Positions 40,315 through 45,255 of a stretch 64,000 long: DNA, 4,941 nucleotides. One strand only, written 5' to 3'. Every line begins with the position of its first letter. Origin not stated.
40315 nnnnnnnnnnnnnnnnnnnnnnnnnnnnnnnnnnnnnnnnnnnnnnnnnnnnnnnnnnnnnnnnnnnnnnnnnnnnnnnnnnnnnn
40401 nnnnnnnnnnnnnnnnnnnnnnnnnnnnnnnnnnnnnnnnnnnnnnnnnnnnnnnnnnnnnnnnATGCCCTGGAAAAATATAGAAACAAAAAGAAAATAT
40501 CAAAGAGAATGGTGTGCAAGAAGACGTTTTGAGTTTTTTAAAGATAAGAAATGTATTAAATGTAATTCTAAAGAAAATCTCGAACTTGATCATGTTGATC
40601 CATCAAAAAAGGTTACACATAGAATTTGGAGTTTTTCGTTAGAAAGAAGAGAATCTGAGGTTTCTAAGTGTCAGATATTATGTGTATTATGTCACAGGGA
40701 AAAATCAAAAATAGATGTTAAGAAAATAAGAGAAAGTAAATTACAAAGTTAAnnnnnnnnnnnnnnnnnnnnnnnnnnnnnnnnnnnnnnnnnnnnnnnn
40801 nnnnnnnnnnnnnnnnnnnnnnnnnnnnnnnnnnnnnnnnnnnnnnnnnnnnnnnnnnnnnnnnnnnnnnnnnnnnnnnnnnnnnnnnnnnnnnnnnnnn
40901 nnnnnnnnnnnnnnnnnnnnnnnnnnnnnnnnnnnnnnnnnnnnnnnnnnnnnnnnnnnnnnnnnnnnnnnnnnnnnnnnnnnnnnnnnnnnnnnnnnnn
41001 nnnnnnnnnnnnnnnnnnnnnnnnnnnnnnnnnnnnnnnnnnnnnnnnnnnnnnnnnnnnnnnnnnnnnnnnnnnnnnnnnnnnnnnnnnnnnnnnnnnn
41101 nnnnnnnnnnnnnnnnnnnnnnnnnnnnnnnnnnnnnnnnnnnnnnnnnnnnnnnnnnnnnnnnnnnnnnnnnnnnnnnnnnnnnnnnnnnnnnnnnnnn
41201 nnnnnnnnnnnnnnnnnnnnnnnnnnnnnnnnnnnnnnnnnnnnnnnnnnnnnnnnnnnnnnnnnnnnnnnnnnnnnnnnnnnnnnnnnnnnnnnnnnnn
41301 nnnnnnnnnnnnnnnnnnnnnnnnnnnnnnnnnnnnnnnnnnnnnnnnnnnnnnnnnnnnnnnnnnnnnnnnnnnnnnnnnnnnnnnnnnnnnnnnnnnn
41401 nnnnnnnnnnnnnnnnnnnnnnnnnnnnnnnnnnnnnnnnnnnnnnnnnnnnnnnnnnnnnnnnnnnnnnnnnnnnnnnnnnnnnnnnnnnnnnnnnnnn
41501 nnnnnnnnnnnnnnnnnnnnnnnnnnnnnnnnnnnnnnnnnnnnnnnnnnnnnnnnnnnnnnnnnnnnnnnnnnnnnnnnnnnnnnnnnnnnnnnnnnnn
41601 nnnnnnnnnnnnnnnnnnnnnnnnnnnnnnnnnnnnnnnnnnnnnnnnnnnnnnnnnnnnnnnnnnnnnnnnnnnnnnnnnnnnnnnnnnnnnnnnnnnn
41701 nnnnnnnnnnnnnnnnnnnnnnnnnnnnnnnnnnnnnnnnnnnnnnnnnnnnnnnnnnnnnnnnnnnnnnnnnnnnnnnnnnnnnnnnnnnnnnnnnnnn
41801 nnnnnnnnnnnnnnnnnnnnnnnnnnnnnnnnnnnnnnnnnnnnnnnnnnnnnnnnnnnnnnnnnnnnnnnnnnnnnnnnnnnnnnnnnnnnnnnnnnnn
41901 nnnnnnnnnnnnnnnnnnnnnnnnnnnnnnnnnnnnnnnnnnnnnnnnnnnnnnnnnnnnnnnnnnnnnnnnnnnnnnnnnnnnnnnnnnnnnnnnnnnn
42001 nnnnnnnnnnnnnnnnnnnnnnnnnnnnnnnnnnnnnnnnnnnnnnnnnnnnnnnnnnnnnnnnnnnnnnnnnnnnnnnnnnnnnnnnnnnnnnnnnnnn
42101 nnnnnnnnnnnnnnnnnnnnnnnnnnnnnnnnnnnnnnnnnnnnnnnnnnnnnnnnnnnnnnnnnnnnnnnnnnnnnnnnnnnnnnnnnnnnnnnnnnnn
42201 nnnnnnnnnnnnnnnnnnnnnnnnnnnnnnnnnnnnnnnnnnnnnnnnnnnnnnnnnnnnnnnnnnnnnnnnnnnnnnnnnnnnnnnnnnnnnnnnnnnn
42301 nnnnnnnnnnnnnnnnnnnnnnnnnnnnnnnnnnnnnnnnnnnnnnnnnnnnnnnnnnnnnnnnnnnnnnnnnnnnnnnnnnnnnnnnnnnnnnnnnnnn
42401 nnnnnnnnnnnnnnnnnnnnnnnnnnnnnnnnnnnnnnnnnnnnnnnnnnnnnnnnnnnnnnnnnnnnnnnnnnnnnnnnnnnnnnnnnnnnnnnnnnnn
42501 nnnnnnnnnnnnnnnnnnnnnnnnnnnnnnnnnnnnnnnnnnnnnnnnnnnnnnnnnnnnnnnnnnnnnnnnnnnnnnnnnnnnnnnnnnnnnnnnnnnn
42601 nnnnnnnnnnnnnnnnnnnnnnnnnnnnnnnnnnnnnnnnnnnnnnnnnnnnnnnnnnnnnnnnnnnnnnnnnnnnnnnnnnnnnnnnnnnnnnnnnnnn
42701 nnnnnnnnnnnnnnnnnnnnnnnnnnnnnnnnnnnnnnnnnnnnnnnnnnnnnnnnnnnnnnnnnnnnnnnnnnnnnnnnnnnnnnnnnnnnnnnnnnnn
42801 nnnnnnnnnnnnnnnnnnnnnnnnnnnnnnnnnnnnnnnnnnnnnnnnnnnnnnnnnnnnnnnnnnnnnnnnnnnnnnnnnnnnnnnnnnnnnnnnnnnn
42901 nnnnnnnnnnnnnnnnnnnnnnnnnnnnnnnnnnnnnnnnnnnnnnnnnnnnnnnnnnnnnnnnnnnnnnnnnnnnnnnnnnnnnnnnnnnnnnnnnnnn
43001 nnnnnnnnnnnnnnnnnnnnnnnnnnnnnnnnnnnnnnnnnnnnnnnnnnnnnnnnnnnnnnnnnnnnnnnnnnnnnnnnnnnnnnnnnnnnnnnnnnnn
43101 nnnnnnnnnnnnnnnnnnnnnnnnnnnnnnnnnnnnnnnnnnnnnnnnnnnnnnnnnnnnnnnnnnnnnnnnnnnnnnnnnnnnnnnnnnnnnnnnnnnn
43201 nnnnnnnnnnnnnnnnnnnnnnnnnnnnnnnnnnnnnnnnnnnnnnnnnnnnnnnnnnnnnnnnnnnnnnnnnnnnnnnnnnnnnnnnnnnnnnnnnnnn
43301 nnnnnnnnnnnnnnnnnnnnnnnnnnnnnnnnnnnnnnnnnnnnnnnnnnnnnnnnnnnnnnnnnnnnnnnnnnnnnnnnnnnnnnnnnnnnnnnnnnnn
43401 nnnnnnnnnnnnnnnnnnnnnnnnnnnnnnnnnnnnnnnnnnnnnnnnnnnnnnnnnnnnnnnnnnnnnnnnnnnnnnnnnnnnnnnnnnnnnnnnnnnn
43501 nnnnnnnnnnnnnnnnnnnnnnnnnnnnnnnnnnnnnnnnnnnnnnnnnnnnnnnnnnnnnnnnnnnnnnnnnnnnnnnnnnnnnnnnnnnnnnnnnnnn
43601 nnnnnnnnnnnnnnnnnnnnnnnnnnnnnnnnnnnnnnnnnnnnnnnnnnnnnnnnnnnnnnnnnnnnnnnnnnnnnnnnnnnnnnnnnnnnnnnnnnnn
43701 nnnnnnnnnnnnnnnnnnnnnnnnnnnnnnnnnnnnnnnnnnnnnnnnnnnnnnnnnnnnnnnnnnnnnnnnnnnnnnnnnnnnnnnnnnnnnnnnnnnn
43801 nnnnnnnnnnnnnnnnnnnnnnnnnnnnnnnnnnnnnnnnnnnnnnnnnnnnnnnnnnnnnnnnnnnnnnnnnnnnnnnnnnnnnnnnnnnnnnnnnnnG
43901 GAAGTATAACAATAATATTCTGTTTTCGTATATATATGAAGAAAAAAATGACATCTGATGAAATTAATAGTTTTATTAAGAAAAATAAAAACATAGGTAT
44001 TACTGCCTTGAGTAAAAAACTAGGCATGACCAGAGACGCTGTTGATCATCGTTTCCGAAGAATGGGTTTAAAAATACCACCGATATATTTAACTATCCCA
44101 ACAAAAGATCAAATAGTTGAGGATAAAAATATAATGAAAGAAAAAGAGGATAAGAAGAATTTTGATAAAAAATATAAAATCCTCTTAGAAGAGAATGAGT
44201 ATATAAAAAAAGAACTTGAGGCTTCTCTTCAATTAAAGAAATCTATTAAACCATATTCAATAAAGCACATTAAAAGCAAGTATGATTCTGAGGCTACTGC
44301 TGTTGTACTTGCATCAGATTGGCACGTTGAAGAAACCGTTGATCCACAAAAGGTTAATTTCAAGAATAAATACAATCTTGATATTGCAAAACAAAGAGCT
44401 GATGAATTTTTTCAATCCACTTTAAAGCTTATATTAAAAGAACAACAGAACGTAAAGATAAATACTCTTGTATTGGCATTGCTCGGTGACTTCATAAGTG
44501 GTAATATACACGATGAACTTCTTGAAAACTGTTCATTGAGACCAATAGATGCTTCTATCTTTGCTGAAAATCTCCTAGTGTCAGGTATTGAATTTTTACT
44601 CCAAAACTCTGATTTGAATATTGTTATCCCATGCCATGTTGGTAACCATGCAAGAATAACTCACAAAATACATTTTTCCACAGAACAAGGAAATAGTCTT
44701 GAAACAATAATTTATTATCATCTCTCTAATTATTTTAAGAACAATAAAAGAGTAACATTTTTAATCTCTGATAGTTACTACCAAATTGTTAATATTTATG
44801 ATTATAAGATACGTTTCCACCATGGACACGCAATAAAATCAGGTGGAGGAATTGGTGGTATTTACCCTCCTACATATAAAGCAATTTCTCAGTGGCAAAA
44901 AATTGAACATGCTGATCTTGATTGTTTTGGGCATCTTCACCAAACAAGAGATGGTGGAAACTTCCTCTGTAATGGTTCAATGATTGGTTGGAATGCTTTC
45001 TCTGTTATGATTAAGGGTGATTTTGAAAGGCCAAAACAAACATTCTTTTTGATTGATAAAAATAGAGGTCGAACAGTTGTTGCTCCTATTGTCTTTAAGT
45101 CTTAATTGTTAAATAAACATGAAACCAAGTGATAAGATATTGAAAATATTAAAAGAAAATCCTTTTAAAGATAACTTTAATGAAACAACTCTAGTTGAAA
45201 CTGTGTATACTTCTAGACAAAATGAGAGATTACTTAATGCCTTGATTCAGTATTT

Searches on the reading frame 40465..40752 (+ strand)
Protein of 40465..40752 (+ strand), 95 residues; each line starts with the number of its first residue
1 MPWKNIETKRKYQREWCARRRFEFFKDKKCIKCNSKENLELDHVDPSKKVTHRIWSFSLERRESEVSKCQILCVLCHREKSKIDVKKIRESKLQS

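Call 18: search_protein_families(library=pfam, proteins=[window:40465-40752:+], max_evalue=0.01)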
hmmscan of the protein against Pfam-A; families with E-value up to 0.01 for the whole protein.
window:40465-40752:+ (95 aa): 1 family
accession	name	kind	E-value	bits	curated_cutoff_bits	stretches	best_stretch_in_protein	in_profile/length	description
PF01844.29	HNH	-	0.0021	18.6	21.4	0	30-81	1-45/47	HNH endonuclease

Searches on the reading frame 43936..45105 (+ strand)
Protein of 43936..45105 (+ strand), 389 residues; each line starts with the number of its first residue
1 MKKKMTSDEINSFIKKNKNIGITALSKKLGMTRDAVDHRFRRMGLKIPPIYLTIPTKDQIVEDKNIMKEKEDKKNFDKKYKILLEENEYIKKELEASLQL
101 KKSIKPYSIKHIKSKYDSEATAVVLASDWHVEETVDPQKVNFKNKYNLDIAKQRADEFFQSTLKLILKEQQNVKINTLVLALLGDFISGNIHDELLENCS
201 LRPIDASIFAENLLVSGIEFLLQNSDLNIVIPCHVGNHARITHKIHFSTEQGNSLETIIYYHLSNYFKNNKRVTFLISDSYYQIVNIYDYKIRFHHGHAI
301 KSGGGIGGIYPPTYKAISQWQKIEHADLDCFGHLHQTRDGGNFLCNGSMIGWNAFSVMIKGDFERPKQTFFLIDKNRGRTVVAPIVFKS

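Call 70: search_protein_families(library=phrogs, proteins=[window:43936-45105:+], max_evalue=0.00001)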
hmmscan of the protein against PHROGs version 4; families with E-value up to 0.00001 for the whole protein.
window:43936-45105:+ (389 aa): 2 families
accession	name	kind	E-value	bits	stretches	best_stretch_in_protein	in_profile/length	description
phrog_284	-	DNA, RNA and nucleotide metabolism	1.4e-40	140.4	1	69-388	74-395/398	exonuclease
phrog_704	-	DNA, RNA and nucleotide metabolism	8.5e-10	39.3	1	59-302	75-302/390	DNA repair exonuclease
